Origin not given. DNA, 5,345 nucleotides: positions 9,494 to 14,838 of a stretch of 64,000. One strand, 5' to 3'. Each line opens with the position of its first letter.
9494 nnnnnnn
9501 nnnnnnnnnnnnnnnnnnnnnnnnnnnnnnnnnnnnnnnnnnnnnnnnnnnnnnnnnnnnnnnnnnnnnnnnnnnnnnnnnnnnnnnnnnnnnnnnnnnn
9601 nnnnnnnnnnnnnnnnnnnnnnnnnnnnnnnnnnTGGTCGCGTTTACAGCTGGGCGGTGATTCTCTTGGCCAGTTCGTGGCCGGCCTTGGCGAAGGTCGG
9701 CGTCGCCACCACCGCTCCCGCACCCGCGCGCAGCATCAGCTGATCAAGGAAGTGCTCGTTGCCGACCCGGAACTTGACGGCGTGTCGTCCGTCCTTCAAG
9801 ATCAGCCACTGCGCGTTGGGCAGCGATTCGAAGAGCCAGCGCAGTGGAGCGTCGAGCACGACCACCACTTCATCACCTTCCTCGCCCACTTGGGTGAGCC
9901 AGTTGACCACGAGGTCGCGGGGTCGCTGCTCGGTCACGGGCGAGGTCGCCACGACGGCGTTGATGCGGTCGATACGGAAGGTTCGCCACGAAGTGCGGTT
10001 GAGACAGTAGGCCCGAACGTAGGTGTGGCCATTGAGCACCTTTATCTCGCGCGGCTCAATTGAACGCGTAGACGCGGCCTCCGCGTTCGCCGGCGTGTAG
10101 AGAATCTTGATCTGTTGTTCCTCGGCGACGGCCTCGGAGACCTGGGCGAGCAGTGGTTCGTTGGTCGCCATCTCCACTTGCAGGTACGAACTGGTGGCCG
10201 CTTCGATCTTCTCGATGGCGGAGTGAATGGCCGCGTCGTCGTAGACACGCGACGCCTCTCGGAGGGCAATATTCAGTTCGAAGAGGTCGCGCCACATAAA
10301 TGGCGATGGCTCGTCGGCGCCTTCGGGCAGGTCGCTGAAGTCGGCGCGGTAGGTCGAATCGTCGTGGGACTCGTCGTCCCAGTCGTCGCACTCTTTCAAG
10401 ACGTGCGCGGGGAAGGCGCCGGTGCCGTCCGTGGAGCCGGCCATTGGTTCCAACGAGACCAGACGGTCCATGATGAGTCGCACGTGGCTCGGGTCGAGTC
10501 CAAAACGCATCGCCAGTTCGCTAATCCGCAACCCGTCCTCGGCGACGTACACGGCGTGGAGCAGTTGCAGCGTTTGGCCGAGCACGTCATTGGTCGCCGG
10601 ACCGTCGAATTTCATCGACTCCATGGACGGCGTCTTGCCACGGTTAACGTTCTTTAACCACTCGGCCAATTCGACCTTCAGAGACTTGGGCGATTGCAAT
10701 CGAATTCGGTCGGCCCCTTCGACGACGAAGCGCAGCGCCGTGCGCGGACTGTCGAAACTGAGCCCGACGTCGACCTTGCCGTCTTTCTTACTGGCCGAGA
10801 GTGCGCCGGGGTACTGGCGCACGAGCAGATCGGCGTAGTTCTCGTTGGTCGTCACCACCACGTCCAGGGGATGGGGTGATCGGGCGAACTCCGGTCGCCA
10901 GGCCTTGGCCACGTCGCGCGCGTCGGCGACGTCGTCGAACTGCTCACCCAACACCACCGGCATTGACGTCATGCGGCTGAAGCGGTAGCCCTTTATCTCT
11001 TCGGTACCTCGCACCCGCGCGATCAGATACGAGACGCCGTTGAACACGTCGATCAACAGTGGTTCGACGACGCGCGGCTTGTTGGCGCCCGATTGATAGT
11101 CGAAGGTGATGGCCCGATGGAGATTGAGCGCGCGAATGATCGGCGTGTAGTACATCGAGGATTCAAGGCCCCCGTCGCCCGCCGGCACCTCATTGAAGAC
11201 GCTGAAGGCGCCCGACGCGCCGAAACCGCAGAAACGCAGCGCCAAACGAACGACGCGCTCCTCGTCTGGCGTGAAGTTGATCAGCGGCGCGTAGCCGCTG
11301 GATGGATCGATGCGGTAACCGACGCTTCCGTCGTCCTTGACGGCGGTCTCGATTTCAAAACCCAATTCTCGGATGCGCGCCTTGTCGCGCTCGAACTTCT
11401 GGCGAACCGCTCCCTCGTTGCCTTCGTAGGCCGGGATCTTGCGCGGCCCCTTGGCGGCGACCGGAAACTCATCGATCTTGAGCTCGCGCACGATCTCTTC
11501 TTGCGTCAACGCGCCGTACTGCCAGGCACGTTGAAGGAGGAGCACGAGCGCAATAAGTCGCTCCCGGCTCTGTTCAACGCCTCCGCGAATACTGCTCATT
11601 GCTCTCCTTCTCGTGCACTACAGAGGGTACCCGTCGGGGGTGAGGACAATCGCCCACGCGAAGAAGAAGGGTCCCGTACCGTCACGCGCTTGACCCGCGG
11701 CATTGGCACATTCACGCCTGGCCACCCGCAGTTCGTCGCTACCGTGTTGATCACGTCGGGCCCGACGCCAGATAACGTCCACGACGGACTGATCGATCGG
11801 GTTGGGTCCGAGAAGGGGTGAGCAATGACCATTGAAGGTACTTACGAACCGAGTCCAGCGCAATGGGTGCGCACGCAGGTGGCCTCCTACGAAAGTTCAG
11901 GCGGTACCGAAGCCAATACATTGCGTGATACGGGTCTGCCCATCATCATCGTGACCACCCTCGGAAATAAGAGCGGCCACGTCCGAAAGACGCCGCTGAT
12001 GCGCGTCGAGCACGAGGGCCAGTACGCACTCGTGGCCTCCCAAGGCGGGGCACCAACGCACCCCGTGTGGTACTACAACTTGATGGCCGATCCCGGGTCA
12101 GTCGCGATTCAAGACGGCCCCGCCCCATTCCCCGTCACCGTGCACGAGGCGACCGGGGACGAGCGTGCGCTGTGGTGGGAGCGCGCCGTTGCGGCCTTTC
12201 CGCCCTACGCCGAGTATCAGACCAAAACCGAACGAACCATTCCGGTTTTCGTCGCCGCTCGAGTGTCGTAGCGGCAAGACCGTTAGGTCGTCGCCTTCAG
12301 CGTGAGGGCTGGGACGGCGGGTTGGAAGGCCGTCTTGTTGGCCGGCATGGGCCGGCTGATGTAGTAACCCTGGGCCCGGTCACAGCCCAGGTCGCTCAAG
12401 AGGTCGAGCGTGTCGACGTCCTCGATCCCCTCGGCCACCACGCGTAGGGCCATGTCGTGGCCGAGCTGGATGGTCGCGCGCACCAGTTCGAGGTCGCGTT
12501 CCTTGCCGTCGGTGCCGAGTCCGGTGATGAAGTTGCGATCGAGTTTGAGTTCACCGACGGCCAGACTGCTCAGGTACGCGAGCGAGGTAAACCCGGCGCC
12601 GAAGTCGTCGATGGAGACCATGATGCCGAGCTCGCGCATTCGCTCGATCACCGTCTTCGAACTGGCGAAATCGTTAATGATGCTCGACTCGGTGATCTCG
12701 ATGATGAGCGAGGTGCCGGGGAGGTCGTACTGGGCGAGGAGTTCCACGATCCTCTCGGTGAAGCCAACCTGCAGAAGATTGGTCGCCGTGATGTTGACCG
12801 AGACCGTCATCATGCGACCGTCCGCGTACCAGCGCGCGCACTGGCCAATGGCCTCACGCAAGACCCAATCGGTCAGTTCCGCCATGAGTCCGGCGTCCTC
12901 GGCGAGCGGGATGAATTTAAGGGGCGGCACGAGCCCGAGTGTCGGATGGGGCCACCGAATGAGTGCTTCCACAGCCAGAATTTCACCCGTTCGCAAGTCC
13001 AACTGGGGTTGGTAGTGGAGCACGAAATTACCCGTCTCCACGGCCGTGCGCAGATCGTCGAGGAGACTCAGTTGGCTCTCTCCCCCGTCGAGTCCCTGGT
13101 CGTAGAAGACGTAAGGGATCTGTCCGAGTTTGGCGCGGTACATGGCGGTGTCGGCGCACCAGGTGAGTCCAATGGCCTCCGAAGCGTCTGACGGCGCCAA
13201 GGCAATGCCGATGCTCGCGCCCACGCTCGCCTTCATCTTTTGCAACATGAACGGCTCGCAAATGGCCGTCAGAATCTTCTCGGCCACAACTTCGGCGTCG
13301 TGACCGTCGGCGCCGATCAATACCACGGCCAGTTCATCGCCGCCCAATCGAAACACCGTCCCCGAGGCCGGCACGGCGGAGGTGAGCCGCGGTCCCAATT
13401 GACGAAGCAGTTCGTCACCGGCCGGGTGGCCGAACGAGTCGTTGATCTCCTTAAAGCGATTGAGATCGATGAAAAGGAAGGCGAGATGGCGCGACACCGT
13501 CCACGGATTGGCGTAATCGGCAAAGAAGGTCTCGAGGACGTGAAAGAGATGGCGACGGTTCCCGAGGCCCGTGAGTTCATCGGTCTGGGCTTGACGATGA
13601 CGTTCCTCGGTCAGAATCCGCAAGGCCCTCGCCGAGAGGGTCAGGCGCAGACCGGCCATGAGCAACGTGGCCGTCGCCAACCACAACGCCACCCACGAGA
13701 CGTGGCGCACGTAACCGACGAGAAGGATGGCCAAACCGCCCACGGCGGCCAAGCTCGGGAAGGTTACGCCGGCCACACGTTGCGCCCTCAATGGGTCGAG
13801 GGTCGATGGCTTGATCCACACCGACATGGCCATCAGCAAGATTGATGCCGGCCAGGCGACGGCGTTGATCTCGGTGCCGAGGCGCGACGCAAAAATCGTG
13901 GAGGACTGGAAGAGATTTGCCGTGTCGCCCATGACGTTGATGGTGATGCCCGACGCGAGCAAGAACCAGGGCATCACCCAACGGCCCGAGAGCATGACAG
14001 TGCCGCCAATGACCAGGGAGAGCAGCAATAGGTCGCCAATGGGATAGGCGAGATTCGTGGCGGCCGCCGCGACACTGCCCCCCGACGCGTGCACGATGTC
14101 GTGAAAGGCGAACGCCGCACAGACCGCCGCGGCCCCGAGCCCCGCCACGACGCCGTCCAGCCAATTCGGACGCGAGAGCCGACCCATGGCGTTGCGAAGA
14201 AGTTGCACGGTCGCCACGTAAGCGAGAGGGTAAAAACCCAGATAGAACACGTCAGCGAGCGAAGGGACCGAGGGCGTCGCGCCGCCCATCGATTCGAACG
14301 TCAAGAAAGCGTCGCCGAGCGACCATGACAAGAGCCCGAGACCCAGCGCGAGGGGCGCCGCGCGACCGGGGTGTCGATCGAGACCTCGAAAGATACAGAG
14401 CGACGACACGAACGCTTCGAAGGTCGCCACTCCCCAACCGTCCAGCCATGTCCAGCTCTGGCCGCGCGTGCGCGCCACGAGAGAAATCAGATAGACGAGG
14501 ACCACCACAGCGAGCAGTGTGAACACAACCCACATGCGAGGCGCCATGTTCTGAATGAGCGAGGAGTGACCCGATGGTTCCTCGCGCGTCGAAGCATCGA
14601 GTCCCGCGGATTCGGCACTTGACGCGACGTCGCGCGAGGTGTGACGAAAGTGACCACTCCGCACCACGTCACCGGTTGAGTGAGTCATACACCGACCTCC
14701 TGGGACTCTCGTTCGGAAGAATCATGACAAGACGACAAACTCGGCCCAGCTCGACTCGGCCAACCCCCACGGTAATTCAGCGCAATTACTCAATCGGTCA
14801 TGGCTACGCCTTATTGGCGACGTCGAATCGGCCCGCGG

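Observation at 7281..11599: Candidate undescribed system: double-WYL PafBC regulator, minimal relaxase and soluble VirD4 ATPase, with no conjugation machinery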

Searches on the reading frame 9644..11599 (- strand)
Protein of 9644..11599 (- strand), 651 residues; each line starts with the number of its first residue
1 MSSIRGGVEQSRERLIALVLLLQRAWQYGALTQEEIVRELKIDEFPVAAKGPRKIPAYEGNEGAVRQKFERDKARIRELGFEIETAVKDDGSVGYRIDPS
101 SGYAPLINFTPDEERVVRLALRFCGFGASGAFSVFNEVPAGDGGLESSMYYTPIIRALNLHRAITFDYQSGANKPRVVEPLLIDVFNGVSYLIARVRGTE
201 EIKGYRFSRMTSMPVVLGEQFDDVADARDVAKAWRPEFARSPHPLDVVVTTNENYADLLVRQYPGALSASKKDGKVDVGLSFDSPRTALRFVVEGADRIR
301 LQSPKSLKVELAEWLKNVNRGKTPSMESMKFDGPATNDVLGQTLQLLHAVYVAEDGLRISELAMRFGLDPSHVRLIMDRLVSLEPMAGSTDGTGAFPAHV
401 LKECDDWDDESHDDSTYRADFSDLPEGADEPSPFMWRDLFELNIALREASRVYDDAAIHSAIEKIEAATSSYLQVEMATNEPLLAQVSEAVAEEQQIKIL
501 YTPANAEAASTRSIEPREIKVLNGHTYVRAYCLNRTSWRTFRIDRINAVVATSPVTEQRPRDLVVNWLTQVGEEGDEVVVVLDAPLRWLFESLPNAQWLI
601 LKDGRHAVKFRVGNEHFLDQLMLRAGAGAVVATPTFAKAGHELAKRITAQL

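Call 4: search_protein_families(library=pfam, proteins=[window:9644-11599:-], max_evalue=0.01)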
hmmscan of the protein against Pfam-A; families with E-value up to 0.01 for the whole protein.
window:9644-11599:- (651 aa): 4 families
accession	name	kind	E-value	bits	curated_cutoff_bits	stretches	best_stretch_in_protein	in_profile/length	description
PF13280.12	WYL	-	1.1e-27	96.3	21.8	2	483-549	2-68/70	WYL domain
PF25583.1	WCX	-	2.9e-06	28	23.9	0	264-317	21-74/76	WCX domain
PF01047.28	MarR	-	0.00055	20.2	24.6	0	355-381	16-42/59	MarR family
PF12802.13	MarR_2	-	0.0061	17.1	27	0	339-381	3-45/61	MarR family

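Call 5: search_protein_families(library=ncbifam, proteins=[window:9644-11599:-], max_evalue=0.01)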
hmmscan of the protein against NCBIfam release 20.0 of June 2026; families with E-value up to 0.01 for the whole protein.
window:9644-11599:- (651 aa): 0 families

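Call 15: search_protein_families(library=padloc, proteins=[window:9644-11599:-], max_evalue=0.01)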
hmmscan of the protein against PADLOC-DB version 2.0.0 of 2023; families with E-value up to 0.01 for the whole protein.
window:9644-11599:- (651 aa): 3 families
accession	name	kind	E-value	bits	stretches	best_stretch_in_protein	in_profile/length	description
PDLC01652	WYL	-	2.2e-37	126.9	2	472-636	8-149/162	"CAS-I,CAS-II,CAS-III,CAS-IV,CAS-V,CAS-VI; associated_signaling"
PDLC01457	WYL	-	2.4e-37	126.7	2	430-569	66-215/229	"CAS-I,CAS-II,CAS-III,CAS-IV,CAS-V,CAS-VI; associated_signaling"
PDLC03787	RTasWYL-YodC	-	1.5e-05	22.3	1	470-549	268-347/354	DRT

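Call 16: search_solved_structures(query=window:9644-11599:-, max_evalue=0.001, show_alignments=1)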
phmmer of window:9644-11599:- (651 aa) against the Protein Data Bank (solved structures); distinct sequences matched with E-value up to 0.001: 4.
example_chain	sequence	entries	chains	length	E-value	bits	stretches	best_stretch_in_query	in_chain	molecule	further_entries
6sj9_A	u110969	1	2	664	7e-16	61.1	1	61-551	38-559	Proteasome accessory factor B/C (PafBC)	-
7p5x_AY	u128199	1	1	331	1.8e-10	43.3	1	62-122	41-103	Transcriptional regulator-like protein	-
9fnd_X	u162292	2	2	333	1.8e-10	43.3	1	62-122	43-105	Transcriptional regulator-like protein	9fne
7p5x_AX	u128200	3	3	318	1.5e-09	40.3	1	441-635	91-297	PafC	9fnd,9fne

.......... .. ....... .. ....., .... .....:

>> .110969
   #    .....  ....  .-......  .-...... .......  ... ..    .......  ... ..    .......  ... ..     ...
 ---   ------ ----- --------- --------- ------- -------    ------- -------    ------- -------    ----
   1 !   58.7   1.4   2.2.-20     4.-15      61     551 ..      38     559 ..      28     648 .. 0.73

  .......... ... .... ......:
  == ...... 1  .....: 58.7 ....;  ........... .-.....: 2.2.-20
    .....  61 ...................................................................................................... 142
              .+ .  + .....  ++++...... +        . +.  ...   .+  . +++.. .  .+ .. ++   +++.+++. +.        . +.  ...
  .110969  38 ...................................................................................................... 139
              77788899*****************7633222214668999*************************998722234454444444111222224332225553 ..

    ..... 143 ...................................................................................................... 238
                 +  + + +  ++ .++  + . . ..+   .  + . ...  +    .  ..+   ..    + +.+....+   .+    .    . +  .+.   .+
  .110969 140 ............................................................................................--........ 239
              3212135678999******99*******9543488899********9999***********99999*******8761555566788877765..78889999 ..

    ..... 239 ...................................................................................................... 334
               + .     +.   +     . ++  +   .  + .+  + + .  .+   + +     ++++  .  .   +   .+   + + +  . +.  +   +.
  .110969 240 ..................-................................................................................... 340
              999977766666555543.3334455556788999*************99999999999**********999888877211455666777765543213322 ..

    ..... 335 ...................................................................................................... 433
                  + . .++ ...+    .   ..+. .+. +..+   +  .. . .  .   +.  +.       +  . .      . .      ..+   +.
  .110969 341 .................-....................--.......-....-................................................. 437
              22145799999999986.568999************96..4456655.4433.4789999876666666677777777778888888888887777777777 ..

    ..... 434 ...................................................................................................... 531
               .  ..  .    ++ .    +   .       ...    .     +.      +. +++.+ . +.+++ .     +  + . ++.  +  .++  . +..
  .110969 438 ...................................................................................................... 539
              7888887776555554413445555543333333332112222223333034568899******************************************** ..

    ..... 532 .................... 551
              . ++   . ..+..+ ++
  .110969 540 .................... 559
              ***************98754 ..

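Call 97: search_protein_families(library=pfam, proteins=[window:9644-11599:-], max_evalue=5)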
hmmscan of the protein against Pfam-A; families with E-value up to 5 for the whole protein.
window:9644-11599:- (651 aa): 5 families
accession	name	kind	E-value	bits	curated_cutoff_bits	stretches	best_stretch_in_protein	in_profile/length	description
PF13280.12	WYL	-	1.1e-27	96.3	21.8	2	483-549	2-68/70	WYL domain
PF25583.1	WCX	-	2.9e-06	28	23.9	2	264-317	21-74/76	WCX domain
PF01047.28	MarR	-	0.00055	20.2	24.6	1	355-381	16-42/59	MarR family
PF12802.13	MarR_2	-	0.0061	17.1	27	1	339-381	3-45/61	MarR family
PF08784.17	RPA_C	-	0.06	14.5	22.6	1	321-381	32-94/106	Replication protein A C terminal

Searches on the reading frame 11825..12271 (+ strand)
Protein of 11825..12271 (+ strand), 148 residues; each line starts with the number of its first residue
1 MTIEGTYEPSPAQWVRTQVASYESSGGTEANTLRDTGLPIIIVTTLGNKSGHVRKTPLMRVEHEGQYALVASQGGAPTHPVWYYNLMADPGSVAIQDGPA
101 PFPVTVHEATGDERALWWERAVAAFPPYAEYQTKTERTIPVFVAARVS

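Call 4: search_protein_families(library=pfam, proteins=[window:11825-12271:+], max_evalue=0.01)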
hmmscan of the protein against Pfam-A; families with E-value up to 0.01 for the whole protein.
window:11825-12271:+ (148 aa): 1 family
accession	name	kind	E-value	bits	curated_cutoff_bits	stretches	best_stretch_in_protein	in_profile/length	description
PF04075.20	F420H2_quin_red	-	2e-43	148.1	22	1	14-144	1-128/130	F420H(2)-dependent quinone reductase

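Call 5: search_protein_families(library=ncbifam, proteins=[window:11825-12271:+], max_evalue=0.01)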
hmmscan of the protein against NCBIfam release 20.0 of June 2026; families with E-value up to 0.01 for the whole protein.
window:11825-12271:+ (148 aa): 1 family
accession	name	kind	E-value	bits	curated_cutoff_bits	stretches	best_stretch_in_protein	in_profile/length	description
TIGR00026.1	hi_GC_TIGR00026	subfamily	8.2e-30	103.8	46.35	1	36-143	5-109/111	nitroreductase family deazaflavin-dependent oxidoreductase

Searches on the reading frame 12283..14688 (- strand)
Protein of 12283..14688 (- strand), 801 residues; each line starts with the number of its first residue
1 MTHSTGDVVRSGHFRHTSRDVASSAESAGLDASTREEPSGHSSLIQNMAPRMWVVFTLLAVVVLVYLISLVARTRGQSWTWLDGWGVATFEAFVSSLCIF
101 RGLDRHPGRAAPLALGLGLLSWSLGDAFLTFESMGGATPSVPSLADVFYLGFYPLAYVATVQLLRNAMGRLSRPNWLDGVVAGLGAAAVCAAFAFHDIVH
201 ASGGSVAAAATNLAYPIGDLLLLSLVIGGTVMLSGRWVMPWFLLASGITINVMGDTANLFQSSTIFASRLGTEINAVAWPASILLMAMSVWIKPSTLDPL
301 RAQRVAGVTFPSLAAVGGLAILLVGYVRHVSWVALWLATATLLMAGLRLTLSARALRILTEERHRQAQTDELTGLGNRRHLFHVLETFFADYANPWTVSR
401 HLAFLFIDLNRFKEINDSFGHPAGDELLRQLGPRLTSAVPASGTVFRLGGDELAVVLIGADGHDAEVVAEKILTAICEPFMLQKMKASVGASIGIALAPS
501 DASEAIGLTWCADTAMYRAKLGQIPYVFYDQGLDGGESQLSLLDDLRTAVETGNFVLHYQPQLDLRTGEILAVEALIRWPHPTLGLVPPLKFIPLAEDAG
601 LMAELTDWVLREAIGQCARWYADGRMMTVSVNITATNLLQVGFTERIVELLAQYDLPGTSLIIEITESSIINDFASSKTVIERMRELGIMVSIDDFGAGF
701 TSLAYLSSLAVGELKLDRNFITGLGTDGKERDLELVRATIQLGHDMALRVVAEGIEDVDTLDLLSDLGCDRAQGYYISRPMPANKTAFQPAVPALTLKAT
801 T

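Call 4: search_protein_families(library=pfam, proteins=[window:12283-14688:-], max_evalue=0.01)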
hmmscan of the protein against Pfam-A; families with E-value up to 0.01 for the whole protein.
window:12283-14688:- (801 aa): 2 families
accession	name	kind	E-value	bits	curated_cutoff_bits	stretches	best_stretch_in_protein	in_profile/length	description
PF00563.25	EAL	-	3.5e-70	236.5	31.3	1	544-780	2-236/236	EAL domain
PF00990.26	GGDEF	-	1.9e-34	119.2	23.8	1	367-521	1-156/161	Diguanylate cyclase, GGDEF domain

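Call 5: search_protein_families(library=ncbifam, proteins=[window:12283-14688:-], max_evalue=0.01)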
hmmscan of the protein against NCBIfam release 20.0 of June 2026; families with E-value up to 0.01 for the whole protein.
window:12283-14688:- (801 aa): 28 families (the best 25 are shown)
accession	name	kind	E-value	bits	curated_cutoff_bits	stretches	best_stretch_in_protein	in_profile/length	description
NF045675.1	PhdiestaseDibA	equivalog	5.5e-107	358.6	980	1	359-785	195-620/623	phosphodiesterase DibA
NF007474.0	PRK10060.1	equivalog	1.2e-94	317.8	782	1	362-785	231-649/663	cyclic di-GMP phosphodiesterase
NF053781.1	cdiGMPphdstlr2612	equivalog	3.8e-89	299.8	1600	1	363-785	836-1260/1268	Tlr1612 family c-di-GMP phosphodiesterase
NF008467.0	PRK11359.1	equivalog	3.5e-87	293.2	857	1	366-785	375-787/800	oxygen-sensing cyclic-di-GMP phosphodiesterase DosP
NF052458.1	PhdiestGepA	equivalog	5.8e-80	269.5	1200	1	402-784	451-835/840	phosphodiesterase GepA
NF007298.0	PRK09776.1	equivalog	1.5e-63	215.1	1135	1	359-785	676-1101/1111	diguanylate cyclase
NF008807.1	PRK11829.1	equivalog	3.4e-60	203.9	733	1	397-785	268-657/670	biofilm formation regulator HmsP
NF052596.1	RR_EAL_PvrR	equivalog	9.3e-47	159.5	580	1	544-785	145-384/398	response regulator cyclic di-GMP phosphodiesterase PvrR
NF007839.0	PRK10551.1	equivalog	1.3e-40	139.5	461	1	546-785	268-505/518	cyclic di-GMP phosphodiesterase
NF007423.1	PRK09966.1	equivalog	1.2e-39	136.4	325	1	364-520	236-390/390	diguanylate cyclase DgcN/YfiN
TIGR00254.1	GGDEF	domain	6.8e-34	117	37.4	1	365-521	3-158/168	diguanylate cyclase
NF045673.1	c-di-GMPRcptLapD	equivalog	3.2e-30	105.1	1020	1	360-782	229-646/647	cyclic di-GMP receptor LapD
NF051473.1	DigCycDgcsShew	equivalog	2.2e-28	99.5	400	1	364-521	132-282/291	diguanylate cyclase DgcS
NF007135.0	PRK09581.1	equivalog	2.6e-28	99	474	1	355-520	280-445/457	PleD family two-component system response regulator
NF008281.1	PRK11059.1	equivalog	9.7e-26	90.2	663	1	366-783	220-632/633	RNase E specificity factor CsrD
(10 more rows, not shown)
